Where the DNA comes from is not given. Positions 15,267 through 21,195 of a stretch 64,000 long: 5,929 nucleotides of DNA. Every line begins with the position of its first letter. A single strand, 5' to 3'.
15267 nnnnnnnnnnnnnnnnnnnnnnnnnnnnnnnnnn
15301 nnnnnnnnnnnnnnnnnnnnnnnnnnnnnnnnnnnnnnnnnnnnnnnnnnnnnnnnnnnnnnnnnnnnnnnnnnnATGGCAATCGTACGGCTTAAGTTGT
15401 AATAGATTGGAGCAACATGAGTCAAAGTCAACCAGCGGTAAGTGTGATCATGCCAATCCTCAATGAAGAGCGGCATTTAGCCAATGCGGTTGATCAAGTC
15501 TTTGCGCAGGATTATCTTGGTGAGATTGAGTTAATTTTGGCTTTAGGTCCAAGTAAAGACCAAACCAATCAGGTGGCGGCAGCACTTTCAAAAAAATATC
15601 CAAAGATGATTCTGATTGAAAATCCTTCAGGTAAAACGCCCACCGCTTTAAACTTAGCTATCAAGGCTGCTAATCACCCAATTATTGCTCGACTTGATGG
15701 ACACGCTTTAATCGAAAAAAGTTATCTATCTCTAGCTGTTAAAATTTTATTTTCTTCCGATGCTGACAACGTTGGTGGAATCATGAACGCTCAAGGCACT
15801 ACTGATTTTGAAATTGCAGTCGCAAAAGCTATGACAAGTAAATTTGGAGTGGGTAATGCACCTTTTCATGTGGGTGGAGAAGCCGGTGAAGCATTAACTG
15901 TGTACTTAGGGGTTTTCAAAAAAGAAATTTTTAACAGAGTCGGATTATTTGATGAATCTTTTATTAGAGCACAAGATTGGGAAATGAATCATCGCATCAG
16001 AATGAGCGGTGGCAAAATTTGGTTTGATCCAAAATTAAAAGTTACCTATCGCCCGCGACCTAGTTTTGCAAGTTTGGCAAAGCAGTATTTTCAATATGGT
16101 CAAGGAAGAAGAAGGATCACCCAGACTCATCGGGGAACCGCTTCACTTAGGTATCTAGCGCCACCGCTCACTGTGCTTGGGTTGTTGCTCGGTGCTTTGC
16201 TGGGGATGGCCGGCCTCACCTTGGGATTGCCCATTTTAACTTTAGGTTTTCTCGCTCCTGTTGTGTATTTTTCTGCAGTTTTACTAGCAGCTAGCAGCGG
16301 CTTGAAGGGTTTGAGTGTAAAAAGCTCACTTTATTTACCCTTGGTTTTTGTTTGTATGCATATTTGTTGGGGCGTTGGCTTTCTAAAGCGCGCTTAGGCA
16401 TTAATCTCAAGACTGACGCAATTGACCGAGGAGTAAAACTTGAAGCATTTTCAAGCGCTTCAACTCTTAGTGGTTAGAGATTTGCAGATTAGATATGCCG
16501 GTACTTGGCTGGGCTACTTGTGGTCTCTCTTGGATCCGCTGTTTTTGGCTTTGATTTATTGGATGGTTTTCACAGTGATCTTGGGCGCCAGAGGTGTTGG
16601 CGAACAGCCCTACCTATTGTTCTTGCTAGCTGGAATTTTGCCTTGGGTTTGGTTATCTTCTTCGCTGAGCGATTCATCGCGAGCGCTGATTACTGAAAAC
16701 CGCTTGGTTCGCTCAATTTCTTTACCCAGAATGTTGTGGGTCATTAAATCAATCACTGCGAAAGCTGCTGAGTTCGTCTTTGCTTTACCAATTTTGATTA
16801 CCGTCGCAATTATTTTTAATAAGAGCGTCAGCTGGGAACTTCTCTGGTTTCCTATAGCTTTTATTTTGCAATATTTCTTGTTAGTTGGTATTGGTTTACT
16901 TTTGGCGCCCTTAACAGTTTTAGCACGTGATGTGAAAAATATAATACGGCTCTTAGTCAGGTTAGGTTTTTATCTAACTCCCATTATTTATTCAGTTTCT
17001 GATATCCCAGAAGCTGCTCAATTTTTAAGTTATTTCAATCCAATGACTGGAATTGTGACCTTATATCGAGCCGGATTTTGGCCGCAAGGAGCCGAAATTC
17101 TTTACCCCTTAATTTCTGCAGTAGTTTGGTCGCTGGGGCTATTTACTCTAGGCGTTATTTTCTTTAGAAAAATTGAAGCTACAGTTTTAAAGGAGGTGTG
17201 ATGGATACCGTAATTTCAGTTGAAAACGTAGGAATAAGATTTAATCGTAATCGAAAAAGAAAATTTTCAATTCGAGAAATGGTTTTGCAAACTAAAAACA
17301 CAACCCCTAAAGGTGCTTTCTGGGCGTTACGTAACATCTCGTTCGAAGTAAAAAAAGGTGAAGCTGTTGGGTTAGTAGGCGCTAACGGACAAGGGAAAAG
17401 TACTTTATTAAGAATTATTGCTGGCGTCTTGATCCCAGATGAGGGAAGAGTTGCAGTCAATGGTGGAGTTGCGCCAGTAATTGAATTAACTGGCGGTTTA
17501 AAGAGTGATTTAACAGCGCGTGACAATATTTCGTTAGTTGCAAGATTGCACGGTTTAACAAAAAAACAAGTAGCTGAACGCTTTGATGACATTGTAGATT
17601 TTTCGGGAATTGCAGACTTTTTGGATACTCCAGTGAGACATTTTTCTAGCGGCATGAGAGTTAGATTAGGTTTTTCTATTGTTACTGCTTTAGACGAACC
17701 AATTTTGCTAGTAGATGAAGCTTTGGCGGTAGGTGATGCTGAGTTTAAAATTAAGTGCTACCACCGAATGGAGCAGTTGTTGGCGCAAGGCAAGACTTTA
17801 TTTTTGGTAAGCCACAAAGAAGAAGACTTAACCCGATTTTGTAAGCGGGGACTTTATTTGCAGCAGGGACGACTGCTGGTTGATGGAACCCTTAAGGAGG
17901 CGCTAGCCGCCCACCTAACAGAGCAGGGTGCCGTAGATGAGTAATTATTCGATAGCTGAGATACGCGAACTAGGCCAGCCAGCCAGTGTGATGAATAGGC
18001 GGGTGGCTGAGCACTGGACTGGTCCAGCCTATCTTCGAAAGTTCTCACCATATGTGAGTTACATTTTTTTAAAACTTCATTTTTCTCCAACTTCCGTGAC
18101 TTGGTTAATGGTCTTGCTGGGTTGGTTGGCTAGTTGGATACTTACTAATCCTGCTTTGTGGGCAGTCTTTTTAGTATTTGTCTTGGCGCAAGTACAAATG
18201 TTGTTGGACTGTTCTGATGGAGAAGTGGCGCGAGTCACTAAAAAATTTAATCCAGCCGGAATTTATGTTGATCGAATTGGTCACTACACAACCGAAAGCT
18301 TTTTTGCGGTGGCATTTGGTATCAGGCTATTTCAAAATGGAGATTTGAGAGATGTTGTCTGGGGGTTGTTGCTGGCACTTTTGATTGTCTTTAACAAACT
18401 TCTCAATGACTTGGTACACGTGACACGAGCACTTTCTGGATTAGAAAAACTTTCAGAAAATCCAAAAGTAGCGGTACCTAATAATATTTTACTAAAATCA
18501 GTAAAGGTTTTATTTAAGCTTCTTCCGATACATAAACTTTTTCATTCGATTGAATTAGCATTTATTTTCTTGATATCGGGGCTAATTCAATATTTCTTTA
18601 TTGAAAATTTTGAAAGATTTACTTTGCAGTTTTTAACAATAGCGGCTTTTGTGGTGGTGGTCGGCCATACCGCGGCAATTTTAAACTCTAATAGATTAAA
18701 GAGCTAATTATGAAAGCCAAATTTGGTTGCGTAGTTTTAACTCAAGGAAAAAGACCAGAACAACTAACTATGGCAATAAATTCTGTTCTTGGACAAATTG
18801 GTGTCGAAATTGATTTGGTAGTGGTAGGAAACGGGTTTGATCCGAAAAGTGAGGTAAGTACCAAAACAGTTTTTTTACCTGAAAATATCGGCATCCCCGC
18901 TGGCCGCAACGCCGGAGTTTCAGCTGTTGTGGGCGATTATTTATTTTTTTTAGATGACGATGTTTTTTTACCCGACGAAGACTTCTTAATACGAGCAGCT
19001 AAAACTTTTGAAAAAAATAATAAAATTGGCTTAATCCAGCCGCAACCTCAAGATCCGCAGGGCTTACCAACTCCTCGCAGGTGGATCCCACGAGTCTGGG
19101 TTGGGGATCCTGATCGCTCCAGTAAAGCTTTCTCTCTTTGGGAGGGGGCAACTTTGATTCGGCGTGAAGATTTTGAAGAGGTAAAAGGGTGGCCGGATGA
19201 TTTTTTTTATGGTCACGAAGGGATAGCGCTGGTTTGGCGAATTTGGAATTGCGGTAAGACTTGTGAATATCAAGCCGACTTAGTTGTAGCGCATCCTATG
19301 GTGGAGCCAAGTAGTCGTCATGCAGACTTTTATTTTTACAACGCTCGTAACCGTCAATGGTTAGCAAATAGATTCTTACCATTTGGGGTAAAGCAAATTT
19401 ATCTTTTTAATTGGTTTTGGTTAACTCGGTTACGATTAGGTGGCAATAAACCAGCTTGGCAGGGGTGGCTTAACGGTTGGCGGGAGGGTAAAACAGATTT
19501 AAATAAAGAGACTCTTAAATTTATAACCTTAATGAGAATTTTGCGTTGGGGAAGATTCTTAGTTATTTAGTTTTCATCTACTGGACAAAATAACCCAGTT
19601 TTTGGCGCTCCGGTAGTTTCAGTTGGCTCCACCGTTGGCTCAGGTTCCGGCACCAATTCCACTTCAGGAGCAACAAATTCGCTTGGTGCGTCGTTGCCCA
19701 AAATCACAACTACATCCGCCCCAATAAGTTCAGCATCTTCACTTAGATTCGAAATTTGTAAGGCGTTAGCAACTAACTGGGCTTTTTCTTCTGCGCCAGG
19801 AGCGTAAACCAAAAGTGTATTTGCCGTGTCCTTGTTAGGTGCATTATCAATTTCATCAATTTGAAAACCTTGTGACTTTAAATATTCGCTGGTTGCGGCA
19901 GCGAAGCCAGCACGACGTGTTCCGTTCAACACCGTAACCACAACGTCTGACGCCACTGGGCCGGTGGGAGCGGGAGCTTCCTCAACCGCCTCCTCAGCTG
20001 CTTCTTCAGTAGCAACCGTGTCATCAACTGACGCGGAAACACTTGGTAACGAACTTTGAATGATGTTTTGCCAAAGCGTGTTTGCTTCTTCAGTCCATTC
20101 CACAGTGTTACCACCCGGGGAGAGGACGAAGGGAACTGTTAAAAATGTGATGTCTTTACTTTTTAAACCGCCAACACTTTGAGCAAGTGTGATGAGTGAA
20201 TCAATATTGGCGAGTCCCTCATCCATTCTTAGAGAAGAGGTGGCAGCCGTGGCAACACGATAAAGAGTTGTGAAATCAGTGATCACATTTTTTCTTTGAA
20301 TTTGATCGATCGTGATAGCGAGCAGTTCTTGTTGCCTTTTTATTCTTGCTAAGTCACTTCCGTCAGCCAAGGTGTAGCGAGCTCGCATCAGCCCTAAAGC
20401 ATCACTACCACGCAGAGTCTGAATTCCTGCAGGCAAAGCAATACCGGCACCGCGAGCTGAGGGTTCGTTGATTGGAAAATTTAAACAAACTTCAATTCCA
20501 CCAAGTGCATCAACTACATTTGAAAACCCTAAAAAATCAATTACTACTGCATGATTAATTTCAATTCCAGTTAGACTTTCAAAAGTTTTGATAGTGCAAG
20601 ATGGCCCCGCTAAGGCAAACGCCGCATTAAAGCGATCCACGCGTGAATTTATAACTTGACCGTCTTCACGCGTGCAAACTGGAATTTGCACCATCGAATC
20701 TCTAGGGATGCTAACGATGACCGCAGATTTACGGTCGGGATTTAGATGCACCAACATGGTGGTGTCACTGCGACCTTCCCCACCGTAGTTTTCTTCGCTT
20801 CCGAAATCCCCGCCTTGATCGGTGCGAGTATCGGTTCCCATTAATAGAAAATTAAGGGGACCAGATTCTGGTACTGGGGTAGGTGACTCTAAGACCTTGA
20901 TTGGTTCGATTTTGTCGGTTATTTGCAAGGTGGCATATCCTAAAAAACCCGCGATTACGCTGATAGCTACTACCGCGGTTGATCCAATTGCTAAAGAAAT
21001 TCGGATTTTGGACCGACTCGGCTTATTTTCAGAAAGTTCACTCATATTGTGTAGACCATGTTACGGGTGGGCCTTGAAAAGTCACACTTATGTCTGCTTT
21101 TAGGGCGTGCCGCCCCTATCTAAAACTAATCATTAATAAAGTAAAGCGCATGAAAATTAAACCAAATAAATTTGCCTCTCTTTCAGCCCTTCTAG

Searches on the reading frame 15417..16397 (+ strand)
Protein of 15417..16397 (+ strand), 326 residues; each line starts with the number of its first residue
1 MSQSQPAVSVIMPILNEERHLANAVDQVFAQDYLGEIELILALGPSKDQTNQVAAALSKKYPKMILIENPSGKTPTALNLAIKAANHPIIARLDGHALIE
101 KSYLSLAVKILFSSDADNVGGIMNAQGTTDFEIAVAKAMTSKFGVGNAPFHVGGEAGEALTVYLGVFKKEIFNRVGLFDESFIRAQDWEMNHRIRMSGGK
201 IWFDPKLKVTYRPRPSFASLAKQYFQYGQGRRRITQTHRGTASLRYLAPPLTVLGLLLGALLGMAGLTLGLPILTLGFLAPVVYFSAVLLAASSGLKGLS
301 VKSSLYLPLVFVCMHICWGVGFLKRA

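Call 53: search_protein_families(library=pfam, proteins=[window:15417-16397:+], max_evalue=0.00001)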
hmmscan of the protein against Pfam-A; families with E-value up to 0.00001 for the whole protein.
window:15417-16397:+ (326 aa): 2 families
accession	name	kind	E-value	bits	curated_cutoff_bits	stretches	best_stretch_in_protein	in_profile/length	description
PF00535.33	Glycos_transf_2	-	1.4e-17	64.5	23.3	1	9-138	1-130/168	Glycosyl transferase family 2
PF13641.12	Glyco_tranf_2_3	-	3.6e-16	60.3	27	1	6-224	1-224/230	Glycosyltransferase like family 2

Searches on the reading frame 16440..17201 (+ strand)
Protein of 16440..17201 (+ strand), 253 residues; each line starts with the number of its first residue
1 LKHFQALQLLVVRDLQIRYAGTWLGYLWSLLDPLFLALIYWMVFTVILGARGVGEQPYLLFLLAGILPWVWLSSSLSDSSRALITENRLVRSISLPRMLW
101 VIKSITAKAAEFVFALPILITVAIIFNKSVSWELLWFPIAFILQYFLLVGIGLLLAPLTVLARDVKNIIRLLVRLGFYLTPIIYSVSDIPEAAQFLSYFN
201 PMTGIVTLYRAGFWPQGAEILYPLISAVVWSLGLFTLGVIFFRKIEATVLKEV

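Call 53: search_protein_families(library=pfam, proteins=[window:16440-17201:+], max_evalue=0.00001)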
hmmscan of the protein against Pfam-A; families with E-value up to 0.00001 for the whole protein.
window:16440-17201:+ (253 aa): 1 family
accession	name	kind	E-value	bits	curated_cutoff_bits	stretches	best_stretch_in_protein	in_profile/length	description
PF01061.29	ABC2_membrane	-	1.6e-13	51.2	26.9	1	6-213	2-210/211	ABC-2 type transporter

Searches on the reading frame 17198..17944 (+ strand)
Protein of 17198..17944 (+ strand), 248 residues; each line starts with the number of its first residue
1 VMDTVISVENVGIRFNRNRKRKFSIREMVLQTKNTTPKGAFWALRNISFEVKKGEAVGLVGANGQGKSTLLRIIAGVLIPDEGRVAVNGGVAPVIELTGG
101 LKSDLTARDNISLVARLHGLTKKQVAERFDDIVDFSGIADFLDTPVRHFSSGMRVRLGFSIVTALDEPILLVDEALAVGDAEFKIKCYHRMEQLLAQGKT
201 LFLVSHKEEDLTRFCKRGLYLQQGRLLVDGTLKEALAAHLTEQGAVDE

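Call 53: search_protein_families(library=pfam, proteins=[window:17198-17944:+], max_evalue=0.00001)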
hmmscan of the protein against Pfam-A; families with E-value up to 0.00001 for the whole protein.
window:17198-17944:+ (248 aa): 1 family
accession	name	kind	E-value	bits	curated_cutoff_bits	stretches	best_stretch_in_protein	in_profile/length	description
PF00005.33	ABC_tran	-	3.4e-22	80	25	1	44-176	1-136/137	ABC transporter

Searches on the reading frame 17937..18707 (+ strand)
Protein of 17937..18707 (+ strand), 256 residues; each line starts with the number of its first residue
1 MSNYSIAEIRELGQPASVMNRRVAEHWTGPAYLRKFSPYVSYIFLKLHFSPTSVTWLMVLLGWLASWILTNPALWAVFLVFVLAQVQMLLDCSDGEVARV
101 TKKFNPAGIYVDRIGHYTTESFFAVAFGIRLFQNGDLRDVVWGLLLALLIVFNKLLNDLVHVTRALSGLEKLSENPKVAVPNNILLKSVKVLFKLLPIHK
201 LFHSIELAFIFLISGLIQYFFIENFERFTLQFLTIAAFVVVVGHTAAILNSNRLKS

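Call 53: search_protein_families(library=pfam, proteins=[window:17937-18707:+], max_evalue=0.00001)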
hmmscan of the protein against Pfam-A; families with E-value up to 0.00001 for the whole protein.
window:17937-18707:+ (256 aa): 0 families

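Call 88: search_protein_families(library=pfam, proteins=[window:17937-18707:+], max_evalue=0.1)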
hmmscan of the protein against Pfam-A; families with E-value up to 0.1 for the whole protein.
window:17937-18707:+ (256 aa): 1 family
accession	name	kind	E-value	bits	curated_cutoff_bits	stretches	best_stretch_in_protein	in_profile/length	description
PF01066.26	CDP-OH_P_transf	-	0.00079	20.3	22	1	51-160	4-102/152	CDP-alcohol phosphatidyltransferase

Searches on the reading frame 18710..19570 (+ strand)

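Call 53: search_protein_families(library=pfam, proteins=[window:18710-19570:+], max_evalue=0.00001)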
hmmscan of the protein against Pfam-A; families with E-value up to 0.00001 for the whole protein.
window:18710-19570:+ (286 aa): 1 family
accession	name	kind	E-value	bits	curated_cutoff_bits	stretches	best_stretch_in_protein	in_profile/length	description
PF00535.33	Glycos_transf_2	-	2e-09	38.1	23.3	1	52-156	56-165/168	Glycosyl transferase family 2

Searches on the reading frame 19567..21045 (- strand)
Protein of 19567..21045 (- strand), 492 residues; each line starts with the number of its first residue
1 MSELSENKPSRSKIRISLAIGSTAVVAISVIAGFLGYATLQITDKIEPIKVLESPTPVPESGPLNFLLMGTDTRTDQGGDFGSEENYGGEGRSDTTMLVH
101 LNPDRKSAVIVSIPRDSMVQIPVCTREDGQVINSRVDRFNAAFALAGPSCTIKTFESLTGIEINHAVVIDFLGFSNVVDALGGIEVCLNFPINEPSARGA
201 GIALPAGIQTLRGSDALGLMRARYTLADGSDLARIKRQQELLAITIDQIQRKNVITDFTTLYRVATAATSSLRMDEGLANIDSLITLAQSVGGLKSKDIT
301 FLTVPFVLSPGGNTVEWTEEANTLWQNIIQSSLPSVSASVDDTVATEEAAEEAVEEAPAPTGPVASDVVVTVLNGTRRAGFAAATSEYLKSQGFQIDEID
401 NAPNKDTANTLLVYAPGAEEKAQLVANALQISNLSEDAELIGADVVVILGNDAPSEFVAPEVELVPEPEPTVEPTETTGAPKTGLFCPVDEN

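Call 53: search_protein_families(library=pfam, proteins=[window:19567-21045:-], max_evalue=0.00001)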
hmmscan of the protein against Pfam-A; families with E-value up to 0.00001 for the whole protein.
window:19567-21045:- (492 aa): 2 families
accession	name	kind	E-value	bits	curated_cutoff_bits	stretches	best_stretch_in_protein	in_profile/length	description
PF03816.19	LytR_cpsA_psr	-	5.9e-43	147.1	24.6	1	92-250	1-149/150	LytR_cpsA_psr family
PF13399.11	LytR_C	-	1.3e-18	68.1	22.2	1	367-452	1-85/86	LytR cell envelope-related transcriptional attenuator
